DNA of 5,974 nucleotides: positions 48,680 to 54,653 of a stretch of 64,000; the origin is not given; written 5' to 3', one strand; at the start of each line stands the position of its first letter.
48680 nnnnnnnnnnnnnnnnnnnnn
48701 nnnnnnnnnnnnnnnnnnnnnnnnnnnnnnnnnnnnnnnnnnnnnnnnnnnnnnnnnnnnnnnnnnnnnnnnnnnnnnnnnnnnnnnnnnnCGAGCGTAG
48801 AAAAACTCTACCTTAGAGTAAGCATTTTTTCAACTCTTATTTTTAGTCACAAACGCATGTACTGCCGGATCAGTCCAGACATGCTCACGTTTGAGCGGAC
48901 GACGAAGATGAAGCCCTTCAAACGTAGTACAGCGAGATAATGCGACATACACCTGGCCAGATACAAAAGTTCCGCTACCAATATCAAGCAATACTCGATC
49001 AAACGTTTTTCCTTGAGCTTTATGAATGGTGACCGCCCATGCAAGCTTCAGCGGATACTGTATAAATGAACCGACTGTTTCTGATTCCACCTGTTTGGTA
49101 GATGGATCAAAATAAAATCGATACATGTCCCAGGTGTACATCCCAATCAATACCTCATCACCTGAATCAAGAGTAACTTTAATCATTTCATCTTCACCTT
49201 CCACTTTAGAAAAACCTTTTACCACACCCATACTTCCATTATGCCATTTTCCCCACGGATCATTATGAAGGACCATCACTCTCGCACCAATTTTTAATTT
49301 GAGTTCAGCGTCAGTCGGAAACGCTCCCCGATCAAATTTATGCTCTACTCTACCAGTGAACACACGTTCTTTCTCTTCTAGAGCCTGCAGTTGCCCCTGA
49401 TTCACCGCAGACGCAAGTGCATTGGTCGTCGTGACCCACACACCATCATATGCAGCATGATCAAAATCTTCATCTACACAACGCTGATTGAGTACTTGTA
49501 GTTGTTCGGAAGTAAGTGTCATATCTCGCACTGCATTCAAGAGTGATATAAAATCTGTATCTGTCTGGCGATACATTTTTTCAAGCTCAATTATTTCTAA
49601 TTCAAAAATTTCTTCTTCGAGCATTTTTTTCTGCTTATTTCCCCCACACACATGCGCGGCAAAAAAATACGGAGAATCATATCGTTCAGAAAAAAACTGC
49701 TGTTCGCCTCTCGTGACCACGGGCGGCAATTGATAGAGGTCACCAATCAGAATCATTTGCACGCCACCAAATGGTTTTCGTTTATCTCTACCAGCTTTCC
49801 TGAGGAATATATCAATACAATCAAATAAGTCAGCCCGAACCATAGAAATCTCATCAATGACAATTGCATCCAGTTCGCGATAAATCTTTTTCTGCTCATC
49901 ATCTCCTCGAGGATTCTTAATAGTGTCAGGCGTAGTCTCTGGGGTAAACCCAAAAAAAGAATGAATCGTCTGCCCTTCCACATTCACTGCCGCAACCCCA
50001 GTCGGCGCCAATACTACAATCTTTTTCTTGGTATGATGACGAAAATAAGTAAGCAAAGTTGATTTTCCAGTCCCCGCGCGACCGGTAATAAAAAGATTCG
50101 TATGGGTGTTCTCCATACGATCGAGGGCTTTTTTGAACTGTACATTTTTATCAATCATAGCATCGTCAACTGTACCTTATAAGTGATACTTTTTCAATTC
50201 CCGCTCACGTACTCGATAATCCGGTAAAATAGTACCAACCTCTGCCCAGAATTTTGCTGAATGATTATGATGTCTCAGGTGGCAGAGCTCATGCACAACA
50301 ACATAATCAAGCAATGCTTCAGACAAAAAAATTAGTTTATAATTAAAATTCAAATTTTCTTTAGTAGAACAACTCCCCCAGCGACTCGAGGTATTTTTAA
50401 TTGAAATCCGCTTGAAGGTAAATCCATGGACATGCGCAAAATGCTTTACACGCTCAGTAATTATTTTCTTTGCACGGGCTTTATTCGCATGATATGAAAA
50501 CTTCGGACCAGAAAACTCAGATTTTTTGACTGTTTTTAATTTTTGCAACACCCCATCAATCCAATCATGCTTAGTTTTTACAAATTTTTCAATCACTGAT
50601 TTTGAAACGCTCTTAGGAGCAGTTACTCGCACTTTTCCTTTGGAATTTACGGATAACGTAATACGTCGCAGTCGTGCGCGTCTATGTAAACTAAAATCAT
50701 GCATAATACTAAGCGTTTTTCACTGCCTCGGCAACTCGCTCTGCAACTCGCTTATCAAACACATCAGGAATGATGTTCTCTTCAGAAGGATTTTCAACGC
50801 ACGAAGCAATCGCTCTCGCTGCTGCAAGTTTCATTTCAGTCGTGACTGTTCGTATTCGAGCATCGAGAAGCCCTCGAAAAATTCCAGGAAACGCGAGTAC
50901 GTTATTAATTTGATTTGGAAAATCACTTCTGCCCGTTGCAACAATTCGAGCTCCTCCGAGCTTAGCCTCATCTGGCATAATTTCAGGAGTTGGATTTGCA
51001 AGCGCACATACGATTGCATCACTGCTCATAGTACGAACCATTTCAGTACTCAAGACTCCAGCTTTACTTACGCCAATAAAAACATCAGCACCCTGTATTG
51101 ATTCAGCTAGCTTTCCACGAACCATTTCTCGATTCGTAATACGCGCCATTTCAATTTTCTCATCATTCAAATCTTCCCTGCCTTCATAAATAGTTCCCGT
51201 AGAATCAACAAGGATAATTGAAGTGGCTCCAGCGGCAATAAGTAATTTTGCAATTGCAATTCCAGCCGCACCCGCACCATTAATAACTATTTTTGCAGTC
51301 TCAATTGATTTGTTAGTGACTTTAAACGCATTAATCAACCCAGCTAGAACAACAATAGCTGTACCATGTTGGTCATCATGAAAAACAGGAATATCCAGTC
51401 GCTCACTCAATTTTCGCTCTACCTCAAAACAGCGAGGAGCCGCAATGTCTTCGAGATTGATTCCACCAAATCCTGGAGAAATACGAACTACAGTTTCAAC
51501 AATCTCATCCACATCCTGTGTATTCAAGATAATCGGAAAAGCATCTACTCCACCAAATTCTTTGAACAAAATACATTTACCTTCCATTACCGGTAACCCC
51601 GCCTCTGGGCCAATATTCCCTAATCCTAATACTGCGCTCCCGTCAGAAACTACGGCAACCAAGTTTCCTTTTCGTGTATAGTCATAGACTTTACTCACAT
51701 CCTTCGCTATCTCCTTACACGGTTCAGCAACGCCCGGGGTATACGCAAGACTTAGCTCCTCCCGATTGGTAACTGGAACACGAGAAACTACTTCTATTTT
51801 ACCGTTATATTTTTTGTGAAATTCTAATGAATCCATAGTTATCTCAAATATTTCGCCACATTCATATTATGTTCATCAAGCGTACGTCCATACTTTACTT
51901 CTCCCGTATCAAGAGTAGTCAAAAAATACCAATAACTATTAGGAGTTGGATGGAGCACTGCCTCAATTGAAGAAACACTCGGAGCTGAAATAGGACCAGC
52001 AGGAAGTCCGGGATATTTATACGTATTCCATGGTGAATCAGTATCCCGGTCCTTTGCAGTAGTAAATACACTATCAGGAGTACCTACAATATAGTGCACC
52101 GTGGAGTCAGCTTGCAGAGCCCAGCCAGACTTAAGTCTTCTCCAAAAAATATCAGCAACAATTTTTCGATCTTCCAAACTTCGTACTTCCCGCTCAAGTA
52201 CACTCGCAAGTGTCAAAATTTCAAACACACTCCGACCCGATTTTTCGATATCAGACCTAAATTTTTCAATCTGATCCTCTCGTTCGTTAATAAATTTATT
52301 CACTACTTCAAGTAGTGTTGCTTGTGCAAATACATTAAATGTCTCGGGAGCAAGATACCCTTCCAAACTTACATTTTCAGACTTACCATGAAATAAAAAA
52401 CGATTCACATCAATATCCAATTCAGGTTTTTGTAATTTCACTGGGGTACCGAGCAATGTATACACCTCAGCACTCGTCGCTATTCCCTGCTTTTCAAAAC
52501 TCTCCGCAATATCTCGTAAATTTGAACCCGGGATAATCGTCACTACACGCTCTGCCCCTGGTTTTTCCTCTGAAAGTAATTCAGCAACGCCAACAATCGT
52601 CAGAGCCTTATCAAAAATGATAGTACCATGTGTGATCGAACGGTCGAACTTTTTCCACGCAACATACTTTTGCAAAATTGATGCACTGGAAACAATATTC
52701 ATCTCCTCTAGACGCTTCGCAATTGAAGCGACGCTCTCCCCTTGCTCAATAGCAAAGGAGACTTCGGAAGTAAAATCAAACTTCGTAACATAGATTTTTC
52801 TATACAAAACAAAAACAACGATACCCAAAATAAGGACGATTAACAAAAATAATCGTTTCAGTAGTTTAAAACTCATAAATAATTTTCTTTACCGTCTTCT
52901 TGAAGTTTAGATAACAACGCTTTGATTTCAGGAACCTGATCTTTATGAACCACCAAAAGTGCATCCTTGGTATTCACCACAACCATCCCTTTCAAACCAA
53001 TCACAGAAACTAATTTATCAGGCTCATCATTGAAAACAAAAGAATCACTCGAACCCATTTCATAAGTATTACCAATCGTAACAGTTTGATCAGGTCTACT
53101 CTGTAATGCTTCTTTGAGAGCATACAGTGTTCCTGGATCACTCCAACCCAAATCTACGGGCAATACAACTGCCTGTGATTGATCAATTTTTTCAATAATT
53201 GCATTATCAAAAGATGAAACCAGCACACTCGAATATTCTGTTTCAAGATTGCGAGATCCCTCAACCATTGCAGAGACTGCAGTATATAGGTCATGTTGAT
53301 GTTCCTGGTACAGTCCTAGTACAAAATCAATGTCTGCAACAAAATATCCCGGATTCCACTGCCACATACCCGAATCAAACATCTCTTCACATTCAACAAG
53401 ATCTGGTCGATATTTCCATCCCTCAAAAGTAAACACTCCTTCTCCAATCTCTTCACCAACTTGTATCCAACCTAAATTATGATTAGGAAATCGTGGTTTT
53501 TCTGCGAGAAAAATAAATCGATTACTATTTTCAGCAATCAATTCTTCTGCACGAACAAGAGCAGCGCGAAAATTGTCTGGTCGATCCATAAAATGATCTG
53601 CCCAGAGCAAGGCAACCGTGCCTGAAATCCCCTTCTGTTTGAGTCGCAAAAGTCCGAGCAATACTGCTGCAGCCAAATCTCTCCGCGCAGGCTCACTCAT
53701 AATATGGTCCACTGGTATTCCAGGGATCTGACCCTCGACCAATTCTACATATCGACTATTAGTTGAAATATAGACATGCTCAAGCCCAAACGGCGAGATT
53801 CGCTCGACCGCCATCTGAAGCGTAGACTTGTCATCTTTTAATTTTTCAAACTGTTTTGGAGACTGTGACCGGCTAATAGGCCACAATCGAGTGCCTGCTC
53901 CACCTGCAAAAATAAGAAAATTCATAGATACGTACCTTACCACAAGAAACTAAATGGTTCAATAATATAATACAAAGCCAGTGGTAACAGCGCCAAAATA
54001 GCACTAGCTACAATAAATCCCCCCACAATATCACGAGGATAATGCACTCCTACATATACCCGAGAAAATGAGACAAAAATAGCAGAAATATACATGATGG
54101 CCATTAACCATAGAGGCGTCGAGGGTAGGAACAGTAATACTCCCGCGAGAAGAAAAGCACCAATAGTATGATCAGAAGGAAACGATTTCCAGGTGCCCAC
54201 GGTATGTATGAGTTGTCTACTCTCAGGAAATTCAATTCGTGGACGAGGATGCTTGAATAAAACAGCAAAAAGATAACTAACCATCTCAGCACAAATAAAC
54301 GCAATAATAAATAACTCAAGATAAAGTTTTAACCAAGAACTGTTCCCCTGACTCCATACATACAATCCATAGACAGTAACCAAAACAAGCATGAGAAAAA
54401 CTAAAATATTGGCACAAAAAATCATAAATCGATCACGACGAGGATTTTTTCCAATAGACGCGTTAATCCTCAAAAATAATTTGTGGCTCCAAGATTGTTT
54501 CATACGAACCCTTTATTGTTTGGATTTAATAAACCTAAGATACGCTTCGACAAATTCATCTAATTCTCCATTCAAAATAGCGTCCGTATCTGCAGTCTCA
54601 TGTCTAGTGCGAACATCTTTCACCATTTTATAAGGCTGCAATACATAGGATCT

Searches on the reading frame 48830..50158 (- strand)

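Call 29: search_protein_families(library=pfam, proteins=[window:48830-50158:-])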
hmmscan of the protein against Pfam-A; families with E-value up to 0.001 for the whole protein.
window:48830-50158:- (442 aa): 9 families
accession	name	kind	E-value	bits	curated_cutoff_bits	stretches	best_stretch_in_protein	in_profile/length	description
PF05970.20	PIF1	-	1.8e-30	106.6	25.9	1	8-216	10-218/223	PIF1-like helicase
PF13245.12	AAA_19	-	1.2e-13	51.9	25.1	1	14-147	6-132/134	AAA domain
PF13604.12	AAA_30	-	6.1e-13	49.4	27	1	18-149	17-133/191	AAA domain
PF02689.20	Herpes_Helicase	-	6.1e-09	34.9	27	1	364-427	721-786/808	Helicase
PF13538.12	UvrD_C_2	-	2.2e-05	24.7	27.4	1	372-409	1-44/52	UvrD-like helicase C-terminal domain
PF13479.12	AAA_24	-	3.4e-05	24.2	27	1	21-121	4-90/195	AAA domain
PF01443.25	Viral_helicase1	-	4.9e-05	23.7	21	0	375-411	179-221/228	Viral superfamily 1 RNA helicase core domain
PF13191.12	AAA_16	-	7e-05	23.8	32.6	1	9-51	13-57/167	AAA ATPase domain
PF13401.12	AAA_22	-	0.00014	22.6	27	1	18-140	4-123/130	AAA domain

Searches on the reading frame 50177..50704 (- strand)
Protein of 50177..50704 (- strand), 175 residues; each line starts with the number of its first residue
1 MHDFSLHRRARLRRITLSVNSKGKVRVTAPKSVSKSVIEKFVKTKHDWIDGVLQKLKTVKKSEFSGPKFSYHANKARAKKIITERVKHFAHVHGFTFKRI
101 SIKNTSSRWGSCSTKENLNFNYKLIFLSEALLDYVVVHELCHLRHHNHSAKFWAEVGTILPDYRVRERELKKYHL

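Call 29: search_protein_families(library=pfam, proteins=[window:50177-50704:-])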
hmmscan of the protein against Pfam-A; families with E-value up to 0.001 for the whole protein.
window:50177-50704:- (175 aa): 2 families
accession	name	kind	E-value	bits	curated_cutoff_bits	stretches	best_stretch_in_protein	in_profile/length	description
PF01863.23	YgjP-like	-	9.7e-49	166.6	26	2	72-172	106-206/207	YgjP-like, metallopeptidase domain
PF10263.15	SprT-like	-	0.00076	19.8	25.6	0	93-145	14-74/108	SprT-like family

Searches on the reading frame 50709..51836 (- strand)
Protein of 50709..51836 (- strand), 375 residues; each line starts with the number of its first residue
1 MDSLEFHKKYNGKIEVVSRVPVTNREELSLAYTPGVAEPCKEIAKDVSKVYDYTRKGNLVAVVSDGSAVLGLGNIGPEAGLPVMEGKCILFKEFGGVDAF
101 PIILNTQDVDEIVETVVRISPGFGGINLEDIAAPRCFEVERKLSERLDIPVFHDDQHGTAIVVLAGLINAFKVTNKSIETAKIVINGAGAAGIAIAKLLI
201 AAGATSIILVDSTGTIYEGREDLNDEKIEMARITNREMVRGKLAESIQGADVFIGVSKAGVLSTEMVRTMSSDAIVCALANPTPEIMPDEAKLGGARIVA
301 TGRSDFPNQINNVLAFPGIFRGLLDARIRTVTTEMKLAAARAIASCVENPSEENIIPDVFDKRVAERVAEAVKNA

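Call 30: search_protein_families(library=pfam, proteins=[window:50709-51836:-])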
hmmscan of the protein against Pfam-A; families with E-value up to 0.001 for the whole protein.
window:50709-51836:- (375 aa): 5 families
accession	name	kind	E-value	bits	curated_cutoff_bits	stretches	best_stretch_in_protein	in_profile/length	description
PF00390.24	malic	-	1.3e-32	113.6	23.1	1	12-143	2-181/182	Malic enzyme, N-terminal domain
PF03949.21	Malic_M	-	2.1e-26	93.2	23.5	1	158-373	3-254/258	Malic enzyme, NAD binding domain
PF00208.27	ELFV_dehydrog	-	7.1e-07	29.6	23.4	1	167-275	18-115/241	Glutamate/Leucine/Phenylalanine/Valine dehydrogenase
PF00899.27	ThiF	-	6.1e-05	22.7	28.1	1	175-212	15-52/238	ThiF family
PF01262.27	AlaDh_PNT_C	-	0.00087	19.2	23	0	177-280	25-129/214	Alanine dehydrogenase/PNT, C-terminal domain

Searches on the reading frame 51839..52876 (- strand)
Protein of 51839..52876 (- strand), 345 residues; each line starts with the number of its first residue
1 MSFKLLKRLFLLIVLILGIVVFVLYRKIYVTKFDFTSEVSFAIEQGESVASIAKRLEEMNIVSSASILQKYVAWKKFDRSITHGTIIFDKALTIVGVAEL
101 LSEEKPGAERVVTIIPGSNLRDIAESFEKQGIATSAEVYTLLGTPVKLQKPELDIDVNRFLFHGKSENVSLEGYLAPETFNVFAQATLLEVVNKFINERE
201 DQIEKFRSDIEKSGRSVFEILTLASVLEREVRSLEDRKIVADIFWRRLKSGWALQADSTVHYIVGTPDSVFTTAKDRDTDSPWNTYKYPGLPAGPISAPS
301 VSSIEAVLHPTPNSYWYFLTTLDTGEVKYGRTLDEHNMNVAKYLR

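Call 30: search_protein_families(library=pfam, proteins=[window:51839-52876:-])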
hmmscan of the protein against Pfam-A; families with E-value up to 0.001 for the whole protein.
window:51839-52876:- (345 aa): 1 family
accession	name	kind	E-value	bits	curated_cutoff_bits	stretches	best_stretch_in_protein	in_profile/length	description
PF02618.21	YceG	-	4.1e-66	223.7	32.4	1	41-342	1-275/275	YceG-like family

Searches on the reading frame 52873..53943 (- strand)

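Call 30: search_protein_families(library=pfam, proteins=[window:52873-53943:-])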
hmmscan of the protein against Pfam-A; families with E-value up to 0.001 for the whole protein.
window:52873-53943:- (356 aa): 3 families
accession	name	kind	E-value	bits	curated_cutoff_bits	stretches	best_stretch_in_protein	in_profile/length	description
PF00483.29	NTP_transferase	-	3e-22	79.8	21.2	1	10-281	3-240/245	Nucleotidyl transferase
PF22640.1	ManC_GMP_beta-helix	-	3.3e-11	43.3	27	1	297-347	7-55/55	MannoseP isomerase/GMP-like beta-helix domain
PF12804.13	NTP_transf_3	-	1e-09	39.2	27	1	10-117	2-96/160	MobA-like NTP transferase domain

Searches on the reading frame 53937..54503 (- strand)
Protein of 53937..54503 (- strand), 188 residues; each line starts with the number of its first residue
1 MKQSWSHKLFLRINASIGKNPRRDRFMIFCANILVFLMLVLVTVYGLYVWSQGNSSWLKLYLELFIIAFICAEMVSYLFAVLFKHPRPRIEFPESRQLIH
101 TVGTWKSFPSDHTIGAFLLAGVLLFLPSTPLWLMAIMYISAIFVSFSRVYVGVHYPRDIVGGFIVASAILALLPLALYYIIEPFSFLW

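Call 30: search_protein_families(library=pfam, proteins=[window:53937-54503:-])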
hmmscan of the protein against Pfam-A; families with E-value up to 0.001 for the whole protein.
window:53937-54503:- (188 aa): 2 families
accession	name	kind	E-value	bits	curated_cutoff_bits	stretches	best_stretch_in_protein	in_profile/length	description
PF01569.27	PAP2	-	6.3e-19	68.5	27.2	1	65-177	5-125/130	PAP2 superfamily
PF14378.12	PAP2_3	-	1.3e-06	28.8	27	1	32-172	37-190/190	PAP2 superfamily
